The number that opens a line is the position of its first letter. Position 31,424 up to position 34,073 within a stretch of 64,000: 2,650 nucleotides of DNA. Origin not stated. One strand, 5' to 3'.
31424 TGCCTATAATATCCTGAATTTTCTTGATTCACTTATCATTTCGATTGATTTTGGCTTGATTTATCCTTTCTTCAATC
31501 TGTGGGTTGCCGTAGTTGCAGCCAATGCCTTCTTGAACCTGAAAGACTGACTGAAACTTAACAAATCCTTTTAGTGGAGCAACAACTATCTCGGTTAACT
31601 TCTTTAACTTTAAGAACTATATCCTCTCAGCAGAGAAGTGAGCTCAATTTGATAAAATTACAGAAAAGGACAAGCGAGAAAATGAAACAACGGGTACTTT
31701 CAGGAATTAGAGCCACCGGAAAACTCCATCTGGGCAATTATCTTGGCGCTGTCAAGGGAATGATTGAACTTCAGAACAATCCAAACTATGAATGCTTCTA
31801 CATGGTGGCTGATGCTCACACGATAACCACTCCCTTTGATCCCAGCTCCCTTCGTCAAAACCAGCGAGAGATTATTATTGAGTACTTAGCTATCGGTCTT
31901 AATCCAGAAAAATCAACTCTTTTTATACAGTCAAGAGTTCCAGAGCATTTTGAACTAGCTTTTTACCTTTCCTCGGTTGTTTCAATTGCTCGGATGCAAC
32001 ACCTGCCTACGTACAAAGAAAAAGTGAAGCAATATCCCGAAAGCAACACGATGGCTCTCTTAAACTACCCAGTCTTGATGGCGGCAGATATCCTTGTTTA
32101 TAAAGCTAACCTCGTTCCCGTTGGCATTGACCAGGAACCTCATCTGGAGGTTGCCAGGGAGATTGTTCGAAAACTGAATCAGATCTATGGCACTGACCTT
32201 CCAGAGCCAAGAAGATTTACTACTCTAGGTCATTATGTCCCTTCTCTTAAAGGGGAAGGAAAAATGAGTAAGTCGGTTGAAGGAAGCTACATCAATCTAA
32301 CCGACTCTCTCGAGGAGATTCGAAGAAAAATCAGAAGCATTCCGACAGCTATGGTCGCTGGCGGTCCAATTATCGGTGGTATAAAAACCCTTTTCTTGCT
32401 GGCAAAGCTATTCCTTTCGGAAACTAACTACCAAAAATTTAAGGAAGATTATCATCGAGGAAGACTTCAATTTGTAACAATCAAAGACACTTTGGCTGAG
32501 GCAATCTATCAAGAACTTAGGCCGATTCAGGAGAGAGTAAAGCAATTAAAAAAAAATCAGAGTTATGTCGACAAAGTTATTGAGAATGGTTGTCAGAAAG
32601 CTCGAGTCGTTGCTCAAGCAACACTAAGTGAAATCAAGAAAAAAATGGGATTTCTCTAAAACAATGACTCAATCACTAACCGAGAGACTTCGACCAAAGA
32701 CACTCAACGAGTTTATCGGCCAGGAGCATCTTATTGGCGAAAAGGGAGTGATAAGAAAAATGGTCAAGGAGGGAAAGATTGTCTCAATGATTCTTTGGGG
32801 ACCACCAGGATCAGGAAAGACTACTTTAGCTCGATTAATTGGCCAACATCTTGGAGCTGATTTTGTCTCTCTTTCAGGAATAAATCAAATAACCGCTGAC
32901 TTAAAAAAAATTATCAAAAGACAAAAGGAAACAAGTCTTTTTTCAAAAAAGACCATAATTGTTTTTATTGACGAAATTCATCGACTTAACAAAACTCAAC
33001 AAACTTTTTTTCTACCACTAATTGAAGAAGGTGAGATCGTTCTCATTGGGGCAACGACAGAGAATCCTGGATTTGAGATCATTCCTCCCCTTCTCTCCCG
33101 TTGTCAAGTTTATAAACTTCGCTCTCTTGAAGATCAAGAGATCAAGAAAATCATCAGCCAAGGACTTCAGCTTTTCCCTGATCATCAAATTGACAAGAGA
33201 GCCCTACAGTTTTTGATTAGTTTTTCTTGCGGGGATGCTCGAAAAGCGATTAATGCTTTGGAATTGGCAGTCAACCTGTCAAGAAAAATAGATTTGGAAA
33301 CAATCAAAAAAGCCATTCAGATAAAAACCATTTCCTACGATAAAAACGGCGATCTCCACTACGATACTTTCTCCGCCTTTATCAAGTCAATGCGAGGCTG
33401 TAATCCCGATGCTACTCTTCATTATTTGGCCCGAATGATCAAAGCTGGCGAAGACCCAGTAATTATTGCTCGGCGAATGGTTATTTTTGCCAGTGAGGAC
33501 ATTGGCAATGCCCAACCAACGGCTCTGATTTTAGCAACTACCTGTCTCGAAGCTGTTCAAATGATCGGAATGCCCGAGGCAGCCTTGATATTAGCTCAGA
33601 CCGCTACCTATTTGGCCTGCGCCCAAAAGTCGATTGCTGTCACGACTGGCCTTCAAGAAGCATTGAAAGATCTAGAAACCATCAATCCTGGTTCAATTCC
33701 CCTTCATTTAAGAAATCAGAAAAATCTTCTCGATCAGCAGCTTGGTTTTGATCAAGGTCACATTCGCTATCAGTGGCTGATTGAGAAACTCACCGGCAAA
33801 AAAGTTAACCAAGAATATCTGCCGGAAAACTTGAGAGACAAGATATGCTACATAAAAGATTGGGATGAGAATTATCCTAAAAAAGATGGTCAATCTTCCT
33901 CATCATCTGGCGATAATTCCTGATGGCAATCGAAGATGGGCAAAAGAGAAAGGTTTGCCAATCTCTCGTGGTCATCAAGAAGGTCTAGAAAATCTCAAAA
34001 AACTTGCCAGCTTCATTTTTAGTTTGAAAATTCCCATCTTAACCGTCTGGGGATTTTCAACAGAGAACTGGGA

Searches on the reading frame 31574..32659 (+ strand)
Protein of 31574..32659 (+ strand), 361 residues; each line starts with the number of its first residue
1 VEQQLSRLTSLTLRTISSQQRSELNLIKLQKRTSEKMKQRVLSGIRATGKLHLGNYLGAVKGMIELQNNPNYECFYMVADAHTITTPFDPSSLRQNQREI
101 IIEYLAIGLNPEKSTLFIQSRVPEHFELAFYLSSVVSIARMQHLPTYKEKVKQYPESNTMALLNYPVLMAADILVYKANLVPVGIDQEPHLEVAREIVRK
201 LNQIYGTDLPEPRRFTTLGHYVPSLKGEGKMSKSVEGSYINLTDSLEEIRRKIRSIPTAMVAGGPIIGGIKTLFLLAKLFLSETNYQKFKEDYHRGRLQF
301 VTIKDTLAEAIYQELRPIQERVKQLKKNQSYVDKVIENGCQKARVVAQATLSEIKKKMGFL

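Call 84: search_protein_families(library=ncbifam, proteins=[window:31574-32659:+], max_evalue=0.00001)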
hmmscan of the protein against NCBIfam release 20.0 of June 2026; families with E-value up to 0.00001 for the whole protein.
window:31574-32659:+ (361 aa): 10 families
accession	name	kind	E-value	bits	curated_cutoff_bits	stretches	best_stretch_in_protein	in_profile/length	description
TIGR00233.1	trpS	equivalog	2.8e-83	279.9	176.75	1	37-360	1-328/328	tryptophan--tRNA ligase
NF008922.0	PRK12283.1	equivalog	5.3e-77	259.4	572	2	37-208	2-174/400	tryptophan--tRNA ligase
NF009207.0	PRK12556.1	equivalog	6.2e-65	219.2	479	1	38-360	3-331/332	tryptophan--tRNA ligase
NF008923.0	PRK12284.1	equivalog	8.6e-58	196.1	597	1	37-359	1-330/431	tryptophan--tRNA ligase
NF008925.0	PRK12285.1-2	equivalog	1.5e-25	90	451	1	29-328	53-356/365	tryptophan--tRNA ligase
NF008927.0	PRK12285.1-4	equivalog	8.6e-24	84.3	478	1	31-328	66-365/385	tryptophan--tRNA ligase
NF006330.0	PRK08560.1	equivalog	1.6e-21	76.8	220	1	29-330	23-336/342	tyrosine--tRNA ligase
NF008926.0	PRK12285.1-3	equivalog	8.7e-19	67.7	320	1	30-203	57-230/429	tryptophan--tRNA ligase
NF008924.0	PRK12285.1-1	equivalog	1.9e-13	50.4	644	1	88-328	124-361/381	tryptophan--tRNA ligase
NF008928.0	PRK12285.1-5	equivalog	8.5e-13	47.7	891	1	38-201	92-252/530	tryptophan--tRNA ligase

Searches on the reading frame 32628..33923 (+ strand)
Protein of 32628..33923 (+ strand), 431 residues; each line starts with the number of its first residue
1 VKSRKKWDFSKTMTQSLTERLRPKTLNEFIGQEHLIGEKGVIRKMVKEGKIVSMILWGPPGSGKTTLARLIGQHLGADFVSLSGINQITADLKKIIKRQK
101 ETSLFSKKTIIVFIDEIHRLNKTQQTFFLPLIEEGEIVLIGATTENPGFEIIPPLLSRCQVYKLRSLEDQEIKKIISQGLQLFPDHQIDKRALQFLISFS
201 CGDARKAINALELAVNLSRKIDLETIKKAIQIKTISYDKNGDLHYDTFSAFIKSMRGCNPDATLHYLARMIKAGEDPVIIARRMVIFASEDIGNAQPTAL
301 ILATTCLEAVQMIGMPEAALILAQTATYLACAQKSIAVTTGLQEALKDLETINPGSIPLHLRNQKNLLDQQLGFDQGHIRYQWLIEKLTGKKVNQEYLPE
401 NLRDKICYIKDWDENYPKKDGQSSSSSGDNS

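Call 84: search_protein_families(library=ncbifam, proteins=[window:32628-33923:+], max_evalue=0.00001)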
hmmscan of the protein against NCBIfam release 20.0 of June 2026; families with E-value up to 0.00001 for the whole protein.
window:32628-33923:+ (431 aa): 50 families (the best 25 are shown)
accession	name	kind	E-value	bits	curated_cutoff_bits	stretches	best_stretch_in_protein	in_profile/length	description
NF009881.0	PRK13341.1-2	equivalog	1.1e-109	367.4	651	1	12-408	13-416/736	AAA family ATPase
NF009883.0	PRK13341.1-4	equivalog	3.6e-101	339.2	668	1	14-408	18-419/729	AAA family ATPase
NF009880.0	PRK13341.1-1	equivalog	7.4e-91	305.3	891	1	15-408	6-387/599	AAA family ATPase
NF009882.0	PRK13341.1-3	equivalog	1.4e-84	284.5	1197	1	16-408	19-418/734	AAA family ATPase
NF011289.0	PRK14700.1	equivalog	1.6e-45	155.6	570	1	129-366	1-248/300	recombination factor protein RarA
TIGR02397.1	dnaX_nterm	equivalog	4.5e-24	85.4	250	2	93-287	103-286/355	DNA polymerase III subunit gamma/tau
NF001679.0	PRK00440.1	equivalog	1.1e-22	80.6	303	1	13-230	4-224/322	replication factor C small subunit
NF000868.0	PRK00080.1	equivalog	9.4e-21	74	282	1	14-136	12-130/330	Holliday junction branch migration DNA helicase RuvB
NF011523.0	PRK14962.1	equivalog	4.9e-18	65.2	576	1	107-232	116-241/474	DNA polymerase III subunits gamma and tau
NF003230.0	PRK04195.1-6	equivalog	8.1e-18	64.3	441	1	18-229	5-219/494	replication factor C large subunit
NF004549.0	PRK05896.1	equivalog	9.8e-18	64.2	578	1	83-232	99-243/642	DNA polymerase III subunits gamma and tau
NF011524.0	PRK14963.1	equivalog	1.5e-17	63.9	601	2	97-229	106-236/647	DNA polymerase III subunits gamma and tau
NF005171.0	PRK06645.1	equivalog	2.8e-17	62.4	614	1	90-223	113-244/509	DNA polymerase III subunits gamma and tau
TIGR00635.1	ruvB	equivalog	3.6e-17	62.4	299.05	1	24-134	1-107/305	Holliday junction branch migration DNA helicase RuvB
NF003229.0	PRK04195.1-5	equivalog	4.9e-17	61.7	280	1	16-236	6-233/413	replication factor C large subunit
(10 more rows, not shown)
